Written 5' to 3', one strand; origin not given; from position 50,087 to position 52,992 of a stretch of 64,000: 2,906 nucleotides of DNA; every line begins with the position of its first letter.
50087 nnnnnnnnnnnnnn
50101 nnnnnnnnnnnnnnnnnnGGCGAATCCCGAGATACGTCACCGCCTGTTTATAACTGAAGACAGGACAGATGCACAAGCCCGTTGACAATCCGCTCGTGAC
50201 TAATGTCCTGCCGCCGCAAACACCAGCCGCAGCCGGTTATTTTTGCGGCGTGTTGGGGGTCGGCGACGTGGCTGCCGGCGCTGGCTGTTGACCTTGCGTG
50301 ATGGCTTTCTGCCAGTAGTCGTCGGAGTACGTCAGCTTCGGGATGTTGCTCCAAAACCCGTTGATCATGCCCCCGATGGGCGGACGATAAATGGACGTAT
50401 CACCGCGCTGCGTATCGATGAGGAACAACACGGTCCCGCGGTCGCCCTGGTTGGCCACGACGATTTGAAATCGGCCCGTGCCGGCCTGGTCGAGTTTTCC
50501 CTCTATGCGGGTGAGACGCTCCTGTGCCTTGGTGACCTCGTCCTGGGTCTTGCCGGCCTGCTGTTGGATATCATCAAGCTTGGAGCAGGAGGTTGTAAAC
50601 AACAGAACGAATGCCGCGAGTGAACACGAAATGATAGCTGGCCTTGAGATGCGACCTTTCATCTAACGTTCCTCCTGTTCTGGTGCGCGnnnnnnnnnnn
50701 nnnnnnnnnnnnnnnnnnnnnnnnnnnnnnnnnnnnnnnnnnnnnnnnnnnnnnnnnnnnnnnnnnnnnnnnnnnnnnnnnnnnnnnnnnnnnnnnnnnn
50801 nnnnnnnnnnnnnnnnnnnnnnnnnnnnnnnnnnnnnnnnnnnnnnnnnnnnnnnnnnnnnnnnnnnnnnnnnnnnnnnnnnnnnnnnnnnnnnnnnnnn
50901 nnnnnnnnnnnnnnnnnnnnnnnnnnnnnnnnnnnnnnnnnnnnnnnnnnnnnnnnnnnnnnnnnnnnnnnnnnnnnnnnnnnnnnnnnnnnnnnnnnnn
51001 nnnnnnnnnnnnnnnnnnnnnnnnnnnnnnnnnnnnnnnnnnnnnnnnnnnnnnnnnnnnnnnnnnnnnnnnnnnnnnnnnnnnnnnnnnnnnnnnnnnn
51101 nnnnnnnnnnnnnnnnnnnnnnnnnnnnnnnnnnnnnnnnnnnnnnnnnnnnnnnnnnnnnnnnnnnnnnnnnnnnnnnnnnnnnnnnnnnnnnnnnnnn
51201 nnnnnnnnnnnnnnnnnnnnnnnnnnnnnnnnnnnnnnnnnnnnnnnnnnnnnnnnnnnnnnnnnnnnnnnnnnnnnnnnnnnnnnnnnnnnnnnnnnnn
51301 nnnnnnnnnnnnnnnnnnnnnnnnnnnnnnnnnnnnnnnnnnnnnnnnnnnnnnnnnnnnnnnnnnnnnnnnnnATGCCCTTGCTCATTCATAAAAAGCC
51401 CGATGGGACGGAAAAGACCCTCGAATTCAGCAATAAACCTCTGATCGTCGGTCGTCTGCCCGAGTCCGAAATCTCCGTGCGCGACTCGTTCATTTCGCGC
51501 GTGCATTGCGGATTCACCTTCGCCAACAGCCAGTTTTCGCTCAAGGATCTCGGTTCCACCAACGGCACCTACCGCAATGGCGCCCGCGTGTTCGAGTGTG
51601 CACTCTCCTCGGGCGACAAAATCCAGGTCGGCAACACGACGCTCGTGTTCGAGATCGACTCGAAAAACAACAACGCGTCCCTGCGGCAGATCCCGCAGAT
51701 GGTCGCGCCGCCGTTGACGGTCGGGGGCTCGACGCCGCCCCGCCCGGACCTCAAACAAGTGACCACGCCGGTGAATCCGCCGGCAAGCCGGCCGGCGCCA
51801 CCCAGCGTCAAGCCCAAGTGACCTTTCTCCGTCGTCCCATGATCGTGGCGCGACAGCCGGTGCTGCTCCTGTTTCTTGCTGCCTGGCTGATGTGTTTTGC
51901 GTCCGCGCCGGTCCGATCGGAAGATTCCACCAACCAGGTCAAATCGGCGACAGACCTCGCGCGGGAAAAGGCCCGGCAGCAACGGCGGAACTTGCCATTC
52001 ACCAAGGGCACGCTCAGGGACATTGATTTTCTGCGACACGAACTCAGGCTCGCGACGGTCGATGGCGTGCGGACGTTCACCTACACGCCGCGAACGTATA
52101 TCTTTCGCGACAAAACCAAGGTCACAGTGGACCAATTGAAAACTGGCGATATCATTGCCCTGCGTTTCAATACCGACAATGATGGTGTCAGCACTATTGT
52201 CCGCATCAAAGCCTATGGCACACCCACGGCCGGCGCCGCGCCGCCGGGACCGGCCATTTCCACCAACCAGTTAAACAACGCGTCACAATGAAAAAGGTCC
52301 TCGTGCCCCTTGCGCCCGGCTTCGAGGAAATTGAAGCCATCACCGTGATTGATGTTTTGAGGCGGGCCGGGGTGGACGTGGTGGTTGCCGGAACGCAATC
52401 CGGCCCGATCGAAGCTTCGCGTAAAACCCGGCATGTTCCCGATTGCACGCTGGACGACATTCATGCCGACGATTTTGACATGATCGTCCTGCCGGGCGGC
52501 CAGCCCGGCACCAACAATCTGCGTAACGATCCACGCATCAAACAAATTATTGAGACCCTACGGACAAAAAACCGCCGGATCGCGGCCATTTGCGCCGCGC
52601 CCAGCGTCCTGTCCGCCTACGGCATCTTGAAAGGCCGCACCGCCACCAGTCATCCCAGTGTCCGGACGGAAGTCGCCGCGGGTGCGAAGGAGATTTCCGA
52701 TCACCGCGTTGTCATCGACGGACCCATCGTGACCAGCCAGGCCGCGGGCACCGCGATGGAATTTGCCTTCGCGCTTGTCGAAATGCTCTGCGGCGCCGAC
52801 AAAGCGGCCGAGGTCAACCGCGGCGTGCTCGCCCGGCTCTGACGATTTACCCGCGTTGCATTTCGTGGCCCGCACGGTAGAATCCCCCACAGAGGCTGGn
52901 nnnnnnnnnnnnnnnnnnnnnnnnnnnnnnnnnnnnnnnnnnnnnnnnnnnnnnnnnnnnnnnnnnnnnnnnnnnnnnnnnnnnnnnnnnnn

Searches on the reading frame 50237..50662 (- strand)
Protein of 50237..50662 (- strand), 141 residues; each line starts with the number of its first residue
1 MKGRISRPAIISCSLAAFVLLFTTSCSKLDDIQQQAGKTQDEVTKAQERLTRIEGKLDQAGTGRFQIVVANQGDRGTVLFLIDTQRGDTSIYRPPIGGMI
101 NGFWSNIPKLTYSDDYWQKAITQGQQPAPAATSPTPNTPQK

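Call 8: search_protein_families(library=pfam, proteins=[window:50237-50662:-])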
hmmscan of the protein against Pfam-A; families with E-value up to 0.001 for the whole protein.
window:50237-50662:- (141 aa): 0 families

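Call 12: search_protein_families(library=pfam, proteins=[window:50237-50662:-], max_evalue=5)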
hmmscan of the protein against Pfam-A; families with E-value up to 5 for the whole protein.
window:50237-50662:- (141 aa): 1 family
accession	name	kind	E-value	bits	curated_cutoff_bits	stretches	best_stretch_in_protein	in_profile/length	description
PF10805.13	DUF2730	-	0.27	11.8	24.9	1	9-59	12-58/102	Protein of unknown function (DUF2730)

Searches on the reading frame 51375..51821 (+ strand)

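Call 8: search_protein_families(library=pfam, proteins=[window:51375-51821:+])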
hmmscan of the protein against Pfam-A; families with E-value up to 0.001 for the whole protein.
window:51375-51821:+ (148 aa): 2 families
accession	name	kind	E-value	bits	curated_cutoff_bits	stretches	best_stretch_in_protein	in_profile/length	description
PF00498.31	FHA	-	9.1e-17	61.7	20.7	1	24-86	2-67/67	FHA domain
PF16697.10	Yop-YscD_cpl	-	1.1e-12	48.5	33.2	1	15-93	11-91/94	Inner membrane component of T3SS, cytoplasmic domain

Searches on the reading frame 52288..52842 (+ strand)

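Call 8: search_protein_families(library=pfam, proteins=[window:52288-52842:+])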
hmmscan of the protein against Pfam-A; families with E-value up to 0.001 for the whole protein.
window:52288-52842:+ (184 aa): 1 family
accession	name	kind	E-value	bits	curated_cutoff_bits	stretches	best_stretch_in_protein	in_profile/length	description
PF01965.30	DJ-1_PfpI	-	1e-51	175.5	26.6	1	2-165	1-164/165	DJ-1/PfpI family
